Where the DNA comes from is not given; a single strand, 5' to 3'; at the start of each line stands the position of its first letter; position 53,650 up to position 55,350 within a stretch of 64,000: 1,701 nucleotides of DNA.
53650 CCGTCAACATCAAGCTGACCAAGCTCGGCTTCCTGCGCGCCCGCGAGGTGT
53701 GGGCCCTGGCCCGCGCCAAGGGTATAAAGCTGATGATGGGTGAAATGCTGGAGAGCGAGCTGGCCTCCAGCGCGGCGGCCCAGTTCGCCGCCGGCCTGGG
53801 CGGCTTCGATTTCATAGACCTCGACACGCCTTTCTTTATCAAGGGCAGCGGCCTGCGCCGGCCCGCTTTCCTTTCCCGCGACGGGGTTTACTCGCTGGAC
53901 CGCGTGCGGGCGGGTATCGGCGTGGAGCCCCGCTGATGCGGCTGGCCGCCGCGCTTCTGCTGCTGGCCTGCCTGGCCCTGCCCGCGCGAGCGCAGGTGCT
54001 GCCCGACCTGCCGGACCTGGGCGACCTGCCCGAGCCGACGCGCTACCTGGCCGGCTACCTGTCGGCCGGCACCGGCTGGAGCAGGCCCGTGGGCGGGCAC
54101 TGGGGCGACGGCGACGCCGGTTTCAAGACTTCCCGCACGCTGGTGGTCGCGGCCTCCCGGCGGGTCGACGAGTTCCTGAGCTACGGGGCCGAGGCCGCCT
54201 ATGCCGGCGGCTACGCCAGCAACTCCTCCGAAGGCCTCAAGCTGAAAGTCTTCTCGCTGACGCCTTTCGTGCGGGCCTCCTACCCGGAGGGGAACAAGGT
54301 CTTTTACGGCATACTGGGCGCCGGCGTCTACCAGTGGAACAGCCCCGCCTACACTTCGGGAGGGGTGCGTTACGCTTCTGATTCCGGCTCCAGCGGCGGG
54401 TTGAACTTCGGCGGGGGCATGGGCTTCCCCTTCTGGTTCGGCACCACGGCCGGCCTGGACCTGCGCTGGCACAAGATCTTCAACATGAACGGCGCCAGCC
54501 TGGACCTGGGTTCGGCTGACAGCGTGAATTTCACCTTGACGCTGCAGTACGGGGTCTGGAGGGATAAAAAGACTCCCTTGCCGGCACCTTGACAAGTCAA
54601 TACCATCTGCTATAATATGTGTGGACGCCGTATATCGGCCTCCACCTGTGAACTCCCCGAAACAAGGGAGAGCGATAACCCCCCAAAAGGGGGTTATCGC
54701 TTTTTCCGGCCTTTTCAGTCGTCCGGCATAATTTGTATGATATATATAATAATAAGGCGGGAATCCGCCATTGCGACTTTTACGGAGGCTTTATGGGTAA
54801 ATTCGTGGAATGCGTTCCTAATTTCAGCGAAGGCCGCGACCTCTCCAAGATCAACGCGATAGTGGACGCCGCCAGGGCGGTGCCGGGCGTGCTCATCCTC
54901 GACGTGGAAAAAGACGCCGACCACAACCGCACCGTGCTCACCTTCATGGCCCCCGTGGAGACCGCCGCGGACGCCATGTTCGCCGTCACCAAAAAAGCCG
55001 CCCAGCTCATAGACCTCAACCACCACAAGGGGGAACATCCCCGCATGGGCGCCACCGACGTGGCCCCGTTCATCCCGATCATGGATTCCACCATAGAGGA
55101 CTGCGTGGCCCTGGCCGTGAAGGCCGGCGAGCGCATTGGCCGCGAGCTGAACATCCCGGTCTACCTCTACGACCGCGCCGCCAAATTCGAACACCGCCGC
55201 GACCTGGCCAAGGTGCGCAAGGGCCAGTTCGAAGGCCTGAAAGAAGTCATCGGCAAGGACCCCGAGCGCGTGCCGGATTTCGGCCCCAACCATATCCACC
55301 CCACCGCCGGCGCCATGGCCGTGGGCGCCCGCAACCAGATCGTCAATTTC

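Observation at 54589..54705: Self-contained small transcription unit: near-consensus promoter, two hairpins, strong terminator (candidate sRNA)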

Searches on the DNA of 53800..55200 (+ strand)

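Call 4: search_rna_families(source=window, start=53800, end=55200, threshold=evalue, max_evalue=10, show_alignments=5)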
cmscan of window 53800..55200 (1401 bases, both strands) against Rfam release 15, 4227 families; matches with E-value up to 10: 10.
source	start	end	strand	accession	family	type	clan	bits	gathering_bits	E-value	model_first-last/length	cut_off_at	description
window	54659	54708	-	RF04343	Plastid-psbA-2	Cis-reg;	CL00153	19.4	55.8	1.4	1-60/60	no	Plastid-psbA-2 3UTR RNA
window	54671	54706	+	RF04343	Plastid-psbA-2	Cis-reg;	CL00153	19.3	55.8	1.4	1-60/60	no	Plastid-psbA-2 3UTR RNA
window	54618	54706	+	RF01772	rnk_pseudo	Cis-reg; leader;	-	18.9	55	2.7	1-108/108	no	Pseudomonas rnk leader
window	54669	54782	-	RF01859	Phe_leader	Cis-reg; leader;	-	17.5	55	7.5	1-125/125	no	Phenylalanine leader peptide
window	54659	54714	+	RF04237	mir-1490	Gene; miRNA;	-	17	75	1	1-77/77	no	mir-1490 microRNA precursor family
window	54672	54704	-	RF02621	BSnc120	Gene; sRNA;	-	16.3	114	2.8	37-70/88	no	Brucella sRNA 120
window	54327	54538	-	RF02141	HOXA11-AS1_5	Gene; lncRNA;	-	15.9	50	3.7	1-203/203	no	HOXA11 antisense RNA 1 conserved region 5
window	54153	54211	-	RF03006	M23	Gene; sRNA;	-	15.9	41.2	7.9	7-48/53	no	M23 RNA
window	54619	54647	+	RF04303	MIR162_2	Gene; miRNA;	CL00150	15.1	103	4.5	1-135/135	no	MIR162_2 microRNA precursor family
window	53915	53962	+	RF00223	IRES_Bip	Cis-reg; IRES;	-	12.3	40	0.38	1-263/263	no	bip internal ribosome entry site (IRES)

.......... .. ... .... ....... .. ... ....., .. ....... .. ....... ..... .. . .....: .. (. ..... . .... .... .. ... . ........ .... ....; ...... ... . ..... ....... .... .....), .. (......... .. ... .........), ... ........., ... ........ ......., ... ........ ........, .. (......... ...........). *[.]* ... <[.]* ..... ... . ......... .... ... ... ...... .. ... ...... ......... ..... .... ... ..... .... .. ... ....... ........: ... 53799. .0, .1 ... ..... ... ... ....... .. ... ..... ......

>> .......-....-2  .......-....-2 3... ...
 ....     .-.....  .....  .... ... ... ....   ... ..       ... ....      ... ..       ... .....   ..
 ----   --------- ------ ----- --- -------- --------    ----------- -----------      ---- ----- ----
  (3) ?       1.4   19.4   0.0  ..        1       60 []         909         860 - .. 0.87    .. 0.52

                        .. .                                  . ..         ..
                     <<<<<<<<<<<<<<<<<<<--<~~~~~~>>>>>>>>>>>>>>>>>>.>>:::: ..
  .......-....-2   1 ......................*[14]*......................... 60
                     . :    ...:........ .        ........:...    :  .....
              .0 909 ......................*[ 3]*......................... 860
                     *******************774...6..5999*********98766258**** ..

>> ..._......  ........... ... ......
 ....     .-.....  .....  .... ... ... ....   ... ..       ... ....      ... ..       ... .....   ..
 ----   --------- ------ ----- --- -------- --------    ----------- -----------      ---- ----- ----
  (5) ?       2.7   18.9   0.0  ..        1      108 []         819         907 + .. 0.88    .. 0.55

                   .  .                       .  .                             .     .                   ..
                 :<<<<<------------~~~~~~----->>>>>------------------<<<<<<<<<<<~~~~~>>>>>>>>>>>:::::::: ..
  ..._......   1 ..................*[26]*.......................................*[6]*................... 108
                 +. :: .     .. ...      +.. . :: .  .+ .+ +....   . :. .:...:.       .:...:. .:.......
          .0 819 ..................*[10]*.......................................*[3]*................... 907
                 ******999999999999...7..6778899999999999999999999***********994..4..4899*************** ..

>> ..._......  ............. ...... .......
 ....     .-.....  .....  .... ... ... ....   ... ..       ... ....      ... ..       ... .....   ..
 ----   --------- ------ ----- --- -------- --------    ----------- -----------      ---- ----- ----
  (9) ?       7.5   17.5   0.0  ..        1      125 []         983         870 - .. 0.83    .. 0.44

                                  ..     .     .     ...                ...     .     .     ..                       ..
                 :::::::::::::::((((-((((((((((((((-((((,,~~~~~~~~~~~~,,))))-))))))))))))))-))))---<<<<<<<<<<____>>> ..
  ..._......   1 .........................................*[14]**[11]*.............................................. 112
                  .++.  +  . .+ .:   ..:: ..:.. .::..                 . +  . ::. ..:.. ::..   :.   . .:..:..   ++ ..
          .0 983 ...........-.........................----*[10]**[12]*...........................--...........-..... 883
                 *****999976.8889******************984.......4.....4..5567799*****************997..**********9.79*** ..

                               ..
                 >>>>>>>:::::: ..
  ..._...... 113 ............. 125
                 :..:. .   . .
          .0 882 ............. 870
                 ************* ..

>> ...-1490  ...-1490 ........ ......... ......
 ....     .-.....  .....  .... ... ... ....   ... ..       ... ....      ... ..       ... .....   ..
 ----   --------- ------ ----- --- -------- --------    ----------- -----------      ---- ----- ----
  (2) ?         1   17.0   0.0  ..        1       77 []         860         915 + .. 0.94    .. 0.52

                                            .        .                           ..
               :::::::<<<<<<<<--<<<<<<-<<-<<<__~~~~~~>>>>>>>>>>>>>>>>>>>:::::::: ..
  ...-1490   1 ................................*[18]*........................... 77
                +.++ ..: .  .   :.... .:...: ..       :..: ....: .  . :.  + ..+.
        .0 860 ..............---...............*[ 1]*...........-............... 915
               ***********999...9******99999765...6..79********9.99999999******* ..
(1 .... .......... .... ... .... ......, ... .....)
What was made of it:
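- On Any described RNA family (Rfam 15, 4227 models): Call 4: the best local scores are <= 19.4 bits (E >= 1), against thresholds of 55 bits or more.
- On RsaE/RoxS family: Call 4 gives no match.
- Closest known: RsaE/RoxS-type C-rich sRNAs of Firmicutes. Different: There is no sequence or structure homology: no Rfam match at E <= 10 (call 4).
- Closest known: Folate-sensing riboswitches. Different: It matches neither model (call 4).
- There is no Rfam riboswitch match, even at E <= 10 (call 4).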

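Call 22: build_rna_model(alignment_id=A1, structure=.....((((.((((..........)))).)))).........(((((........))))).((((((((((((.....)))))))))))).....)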
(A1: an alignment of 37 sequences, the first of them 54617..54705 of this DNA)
Model R1 built from alignment A1 (37 sequences, 95 columns); structure: as given.
model positions 92; base pairs 25; branch points 2; effective number of sequences 1.95; information 0.62 bits per position. Calibrated on 0.2 Mb of random sequence (short: E-values are rough).
structure used (alignment columns):
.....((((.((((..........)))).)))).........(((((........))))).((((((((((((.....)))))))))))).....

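Call 23: search_with_rna_model(model_id=R1, sources=[window, L001, L002, L003, L004, L005, L006, L007, L008, L009, L010, L011, L012, L013, L014, L015, L016, L017, L018, L019, L020, L021, L022, L023, L024, L025, L026, L027, L028, L029, L030, L031, L032, L033, L034, L035, L036, L037, L038, L039, L040, L041, L042, L043, L044, L045, L046, L047, L048, L049, L050, L051, L052, L053, L054, L055, L056, L057, L058, L059, L060], max_evalue=1, make_alignment=true)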
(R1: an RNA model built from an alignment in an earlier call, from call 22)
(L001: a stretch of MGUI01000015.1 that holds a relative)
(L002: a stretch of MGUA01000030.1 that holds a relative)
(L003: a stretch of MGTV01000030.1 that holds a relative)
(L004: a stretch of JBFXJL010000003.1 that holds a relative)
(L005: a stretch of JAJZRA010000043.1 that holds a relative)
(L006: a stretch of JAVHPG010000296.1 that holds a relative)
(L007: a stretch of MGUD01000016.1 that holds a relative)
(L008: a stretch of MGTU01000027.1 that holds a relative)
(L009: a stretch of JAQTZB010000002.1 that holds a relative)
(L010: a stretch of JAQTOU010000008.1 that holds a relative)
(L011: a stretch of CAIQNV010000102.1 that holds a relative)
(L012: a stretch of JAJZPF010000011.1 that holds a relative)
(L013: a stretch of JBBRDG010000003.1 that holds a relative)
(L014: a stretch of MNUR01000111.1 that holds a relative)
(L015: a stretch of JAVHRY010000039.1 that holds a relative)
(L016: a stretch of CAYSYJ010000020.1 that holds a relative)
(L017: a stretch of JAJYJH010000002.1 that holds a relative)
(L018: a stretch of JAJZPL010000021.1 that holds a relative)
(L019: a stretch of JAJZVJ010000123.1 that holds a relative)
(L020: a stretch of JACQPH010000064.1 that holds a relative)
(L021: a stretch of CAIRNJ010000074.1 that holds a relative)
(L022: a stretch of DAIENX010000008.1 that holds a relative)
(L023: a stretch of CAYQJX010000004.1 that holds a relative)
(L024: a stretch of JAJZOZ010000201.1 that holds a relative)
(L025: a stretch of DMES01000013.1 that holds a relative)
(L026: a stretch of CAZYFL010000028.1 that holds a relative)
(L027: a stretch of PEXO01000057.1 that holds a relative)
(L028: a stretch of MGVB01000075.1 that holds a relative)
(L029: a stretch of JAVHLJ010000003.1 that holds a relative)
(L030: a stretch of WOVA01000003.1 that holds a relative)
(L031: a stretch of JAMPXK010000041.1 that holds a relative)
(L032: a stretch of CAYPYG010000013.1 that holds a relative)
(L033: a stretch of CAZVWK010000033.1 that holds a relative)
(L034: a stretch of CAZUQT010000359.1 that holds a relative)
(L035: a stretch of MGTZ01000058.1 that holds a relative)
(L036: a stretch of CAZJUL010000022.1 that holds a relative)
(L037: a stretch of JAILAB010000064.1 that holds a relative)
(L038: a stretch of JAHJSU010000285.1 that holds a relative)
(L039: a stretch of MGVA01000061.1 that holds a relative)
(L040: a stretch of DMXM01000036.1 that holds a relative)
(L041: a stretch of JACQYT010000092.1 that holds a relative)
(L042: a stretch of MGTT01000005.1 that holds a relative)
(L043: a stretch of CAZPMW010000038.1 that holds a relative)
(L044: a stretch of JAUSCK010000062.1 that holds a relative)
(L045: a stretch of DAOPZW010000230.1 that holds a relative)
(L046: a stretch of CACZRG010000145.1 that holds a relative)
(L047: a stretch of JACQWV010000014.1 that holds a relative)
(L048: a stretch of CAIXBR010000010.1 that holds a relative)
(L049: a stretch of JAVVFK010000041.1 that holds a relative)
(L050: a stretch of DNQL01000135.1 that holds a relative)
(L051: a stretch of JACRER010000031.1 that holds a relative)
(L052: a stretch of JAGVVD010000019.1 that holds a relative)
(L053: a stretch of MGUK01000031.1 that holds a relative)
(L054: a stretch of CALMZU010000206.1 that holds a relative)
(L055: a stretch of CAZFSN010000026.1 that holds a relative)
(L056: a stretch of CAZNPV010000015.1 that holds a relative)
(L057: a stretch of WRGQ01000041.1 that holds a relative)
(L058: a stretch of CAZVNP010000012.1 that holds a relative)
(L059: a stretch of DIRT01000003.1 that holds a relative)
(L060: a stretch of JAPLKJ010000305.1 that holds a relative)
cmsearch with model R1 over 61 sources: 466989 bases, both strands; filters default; matches with E-value up to 1: 90.
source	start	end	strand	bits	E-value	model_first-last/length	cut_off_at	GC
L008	2810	2901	+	105.6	1.8e-23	1-92/92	no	0.55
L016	2808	2899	+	105.5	1.9e-23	1-92/92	no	0.59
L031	2813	2904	+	105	2.6e-23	1-92/92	no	0.57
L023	2699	2787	+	103.6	5.6e-23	1-92/92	no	0.53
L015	2350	2441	+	103.3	6.6e-23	1-92/92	no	0.53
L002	2721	2809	+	102.9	8.5e-23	1-92/92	no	0.53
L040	2812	2903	+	102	1.4e-22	1-92/92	no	0.58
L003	2810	2900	+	101.8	1.6e-22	1-92/92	no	0.58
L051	2822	2913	+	101.6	1.8e-22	1-92/92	no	0.61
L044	2808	2899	+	101.3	2.1e-22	1-92/92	no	0.54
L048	2777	2865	+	101.2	2.2e-22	1-92/92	no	0.53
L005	2673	2761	+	100.6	3.1e-22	1-92/92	no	0.55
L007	2791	2881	+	100.5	3.3e-22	1-92/92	no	0.53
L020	2820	2911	+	99.6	5.4e-22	1-92/92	no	0.54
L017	2818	2906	+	99.2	7.1e-22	1-92/92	no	0.58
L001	2837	2925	+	97.9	1.5e-21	1-92/92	no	0.52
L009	2835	2923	+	97.5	1.8e-21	1-92/92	no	0.53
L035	2827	2915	+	95.5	5.8e-21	1-92/92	no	0.55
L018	2804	2892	+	95.1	7.3e-21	1-92/92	no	0.47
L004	2826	2914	+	93.1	2.3e-20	1-92/92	no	0.58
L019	208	300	+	91.8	4.7e-20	1-92/92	no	0.53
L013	2805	2892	+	91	7.4e-20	1-92/92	no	0.48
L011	111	202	+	88.8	2.6e-19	1-92/92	no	0.53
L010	2820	2910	+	87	7.1e-19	1-92/92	no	0.52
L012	2819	2909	+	86.1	1.2e-18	1-92/92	no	0.49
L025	1204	1298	+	85.4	1.7e-18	1-92/92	no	0.49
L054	2805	2891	+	84.8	2.5e-18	1-92/92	no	0.52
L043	173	259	+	83.6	5e-18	1-92/92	no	0.51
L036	2748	2838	+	81.8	1.4e-17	1-92/92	no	0.57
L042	2801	2888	+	81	2.2e-17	1-92/92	no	0.52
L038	2831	2921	+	80.7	2.6e-17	1-92/92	no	0.54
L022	1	68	+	78.8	7.7e-17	25-92/92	5'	0.56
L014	2773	2862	+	77.9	1.3e-16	1-92/92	no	0.52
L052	2806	2900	+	76.7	2.5e-16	1-92/92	no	0.62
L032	2806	2900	+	76.5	2.8e-16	1-92/92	no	0.62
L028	1699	1788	+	75.7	4.4e-16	1-92/92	no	0.52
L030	2811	2905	+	74.8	7.1e-16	1-92/92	no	0.56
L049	2747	2841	+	73.2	1.8e-15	1-92/92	no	0.6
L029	2743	2836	+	72.1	3.3e-15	1-92/92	no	0.61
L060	2655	2744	+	71.9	3.7e-15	1-92/92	no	0.54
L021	1794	1883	+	71.1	6e-15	1-92/92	no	0.56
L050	2222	2316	+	71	6.3e-15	1-92/92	no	0.6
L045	1487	1575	+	62.7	6.9e-13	1-92/92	no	0.58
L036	2800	2890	-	33.1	1.5e-05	1-92/92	no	0.56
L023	2749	2855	-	31.5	3.5e-05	1-92/92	no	0.59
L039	1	28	+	30.7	5.7e-05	65-92/92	5'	0.57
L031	2866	2979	-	30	8.4e-05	1-92/92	no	0.49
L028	1750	1832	-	29.8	9.7e-05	1-92/92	no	0.59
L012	2871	2945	-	29.5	0.00011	1-92/92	no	0.52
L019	262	362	-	27.5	0.00034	1-92/92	no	0.57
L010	2872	2965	-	27.3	0.0004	1-92/92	no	0.44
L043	221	302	-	26.6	0.00057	1-92/92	no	0.33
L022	30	87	-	26.6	0.00059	1-92/92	no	0.6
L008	2863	2928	-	26.5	0.00061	1-92/92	no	0.61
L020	2873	2957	-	26.1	0.00076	1-92/92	no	0.47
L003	2862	2982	-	26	0.00082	1-92/92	no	0.54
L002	2771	2838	-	26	0.00084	1-92/92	no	0.49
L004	2876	2956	-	25.8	0.00089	1-92/92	no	0.47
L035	2877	2957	-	25.8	0.00089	1-92/92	no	0.47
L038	2883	2971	-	25.8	0.00093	1-92/92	no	0.43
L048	2827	2892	-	25.8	0.00094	1-92/92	no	0.53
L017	2868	2937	-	25.7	0.00099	1-92/92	no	0.6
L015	2403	2467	-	25.5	0.0011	1-92/92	no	0.52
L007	2843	2902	-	25.5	0.0011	1-92/92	no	0.57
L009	2885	2969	-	25.2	0.0013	1-92/92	no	0.39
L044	2861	2948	-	25.1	0.0013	1-92/92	no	0.49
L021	1845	1924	-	25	0.0015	1-92/92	no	0.62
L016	2861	2946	-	24.6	0.0018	1-92/92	no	0.53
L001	2887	2971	-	24.6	0.0018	1-92/92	no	0.4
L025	1259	1345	-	24.3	0.0021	1-92/92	no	0.46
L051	2875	2955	-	23.8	0.0029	1-92/92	no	0.49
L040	2865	2941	-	23.6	0.0032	1-92/92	no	0.47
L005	2723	2814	-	22.8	0.0049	1-92/92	no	0.68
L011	164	256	-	22.7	0.0053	1-92/92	no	0.61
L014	2824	2912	-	22.7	0.0054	1-92/92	no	0.45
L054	2858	2886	-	22.4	0.0064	59-87/92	no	0.59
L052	2862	2935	-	22.2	0.0073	1-92/92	no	0.68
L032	2862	2937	-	21.6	0.0098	1-92/92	no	0.64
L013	2854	2914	-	21.5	0.011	1-92/92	no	0.46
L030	2867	2955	-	20.3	0.02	1-92/92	no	0.55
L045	1537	1634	-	20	0.025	1-92/92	no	0.65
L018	2854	2924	-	20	0.025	1-92/92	no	0.48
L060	2706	2772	-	19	0.043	1-92/92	no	0.58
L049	2803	2874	-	18.9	0.046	1-92/92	no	0.43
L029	2798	2881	-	18.1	0.072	1-92/92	no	0.56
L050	2283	2311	-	16.9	0.14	59-87/92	no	0.52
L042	2857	2881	-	15.8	0.26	61-85/92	no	0.52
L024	1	18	+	15.6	0.31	75-92/92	5'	0.44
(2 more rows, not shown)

Alignment A2: 90 matches aligned to the model, 207 columns, each read 5' to 3' on its own strand. Consensus structure (alignment columns), stored with it:
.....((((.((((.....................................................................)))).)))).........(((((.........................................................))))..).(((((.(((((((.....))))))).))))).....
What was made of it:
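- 43 of 55 Elusimicrobia loci and the window have a hit (call 23). 0 of 5 non-Elusimicrobia ftcD loci have one (call 23).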

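Call 27: search_with_rna_model(model_id=R1, sources=[L061, L062, L063, L064, L065, L066, L067, L068, L069, L070, L071, L072, L073, L074, L075, L076, L077, L078, L079, L080, L081, L082, L083, L084, L085, L086, L087, L088, L089, L090, L091, L092, L093, L094, L095, L096, L097, L098, L099, L100, L101], max_evalue=0.00001)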
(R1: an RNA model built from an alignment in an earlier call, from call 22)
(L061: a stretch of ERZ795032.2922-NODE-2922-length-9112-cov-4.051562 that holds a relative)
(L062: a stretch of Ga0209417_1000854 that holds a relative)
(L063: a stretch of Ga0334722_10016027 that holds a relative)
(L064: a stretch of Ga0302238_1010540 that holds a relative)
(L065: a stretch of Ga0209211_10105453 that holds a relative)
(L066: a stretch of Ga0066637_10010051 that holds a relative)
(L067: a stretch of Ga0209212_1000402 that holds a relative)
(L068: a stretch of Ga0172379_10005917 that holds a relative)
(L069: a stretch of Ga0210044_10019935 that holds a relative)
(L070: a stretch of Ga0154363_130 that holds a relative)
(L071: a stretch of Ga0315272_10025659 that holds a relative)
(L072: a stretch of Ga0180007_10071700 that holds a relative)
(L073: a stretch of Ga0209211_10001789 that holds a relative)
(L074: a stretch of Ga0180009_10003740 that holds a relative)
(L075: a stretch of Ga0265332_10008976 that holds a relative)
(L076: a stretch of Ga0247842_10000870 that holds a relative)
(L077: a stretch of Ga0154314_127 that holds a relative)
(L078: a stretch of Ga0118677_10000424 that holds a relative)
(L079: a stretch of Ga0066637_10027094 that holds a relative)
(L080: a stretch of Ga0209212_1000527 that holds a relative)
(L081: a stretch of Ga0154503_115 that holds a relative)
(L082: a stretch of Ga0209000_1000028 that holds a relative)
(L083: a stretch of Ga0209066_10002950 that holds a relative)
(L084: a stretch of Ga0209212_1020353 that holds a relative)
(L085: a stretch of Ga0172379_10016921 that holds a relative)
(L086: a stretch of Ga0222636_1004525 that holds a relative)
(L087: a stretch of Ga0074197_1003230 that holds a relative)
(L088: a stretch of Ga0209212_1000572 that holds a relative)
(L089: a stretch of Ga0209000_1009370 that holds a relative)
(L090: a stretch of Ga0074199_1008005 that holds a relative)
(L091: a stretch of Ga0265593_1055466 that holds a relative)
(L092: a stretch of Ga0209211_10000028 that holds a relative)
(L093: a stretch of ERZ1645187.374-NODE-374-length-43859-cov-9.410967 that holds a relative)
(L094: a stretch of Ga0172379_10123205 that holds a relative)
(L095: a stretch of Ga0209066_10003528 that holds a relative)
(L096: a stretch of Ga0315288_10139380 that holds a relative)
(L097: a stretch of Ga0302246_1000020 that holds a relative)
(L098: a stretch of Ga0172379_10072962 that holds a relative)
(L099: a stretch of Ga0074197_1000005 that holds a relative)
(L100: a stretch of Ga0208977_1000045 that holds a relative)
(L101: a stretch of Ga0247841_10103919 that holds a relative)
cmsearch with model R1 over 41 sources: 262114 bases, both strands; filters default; matches with E-value up to 0.00001: 42.
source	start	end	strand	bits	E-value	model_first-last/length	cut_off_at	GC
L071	1579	1670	+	107.2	4.2e-24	1-92/92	no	0.53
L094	133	224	-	106.3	6.8e-24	1-92/92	no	0.54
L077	1522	1613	+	105.6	1e-23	1-92/92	no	0.55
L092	5898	5989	-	105.6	1e-23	1-92/92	no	0.55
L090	2010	2101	+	105.2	1.3e-23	1-92/92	no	0.59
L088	487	575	-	102.9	4.8e-23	1-92/92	no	0.53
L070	61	151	+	101.8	8.9e-23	1-92/92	no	0.58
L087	9281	9371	+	101.8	8.9e-23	1-92/92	no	0.58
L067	5298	5388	+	100.5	1.8e-22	1-92/92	no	0.53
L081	2275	2363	-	97.9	8.3e-22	1-92/92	no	0.52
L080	3096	3184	-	97.3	1.2e-21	1-92/92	no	0.53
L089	2177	2268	-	95.7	2.9e-21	1-92/92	no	0.57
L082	2892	2980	-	95.5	3.2e-21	1-92/92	no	0.55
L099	5985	6073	+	95.5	3.2e-21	1-92/92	no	0.55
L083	9643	9731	-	95.2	3.8e-21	1-92/92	no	0.56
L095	1835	1923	+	94.8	4.8e-21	1-92/92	no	0.55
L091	280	367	-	94.2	6.5e-21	1-92/92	no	0.53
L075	1153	1246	+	94.1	7.1e-21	1-92/92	no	0.54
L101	1936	2023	+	93.9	7.7e-21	1-92/92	no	0.51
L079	3132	3219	+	93.5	9.7e-21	1-92/92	no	0.52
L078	3490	3577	+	93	1.3e-20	1-92/92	no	0.5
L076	6465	6552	-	91.5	3e-20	1-92/92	no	0.45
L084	3618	3708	+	90.9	4.3e-20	1-92/92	no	0.53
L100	2885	2972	-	86.5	5.4e-19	1-92/92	no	0.53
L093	1871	1957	-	84.8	1.4e-18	1-92/92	no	0.52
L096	375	468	+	83.7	2.6e-18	1-92/92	no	0.48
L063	4556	4644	+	81.7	8.4e-18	1-92/92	no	0.53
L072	2238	2331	+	81.3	1e-17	1-92/92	no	0.49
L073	2587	2674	+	81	1.2e-17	1-92/92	no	0.52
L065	1925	2018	+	80.8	1.4e-17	1-92/92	no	0.48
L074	4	94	-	80.7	1.5e-17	1-92/92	no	0.54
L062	1337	1431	+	79.9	2.2e-17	1-92/92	no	0.45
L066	129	218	-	77.9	7.2e-17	1-92/92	no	0.52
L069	1629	1718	+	77.9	7.2e-17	1-92/92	no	0.52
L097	4607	4701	-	76.5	1.6e-16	1-92/92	no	0.62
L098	266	352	-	74.3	5.6e-16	1-92/92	no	0.51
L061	1296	1390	-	69.5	8.3e-15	1-92/92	no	0.62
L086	3712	3801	+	67.6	2.5e-14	1-92/92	no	0.48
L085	3872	3956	+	59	3.3e-12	1-92/92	no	0.51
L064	4418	4458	-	50.6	3.8e-10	52-92/92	5'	0.54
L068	1116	1210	+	43.1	2.7e-08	1-92/92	no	0.64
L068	1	36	+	34.7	3.4e-06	57-92/92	5'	0.47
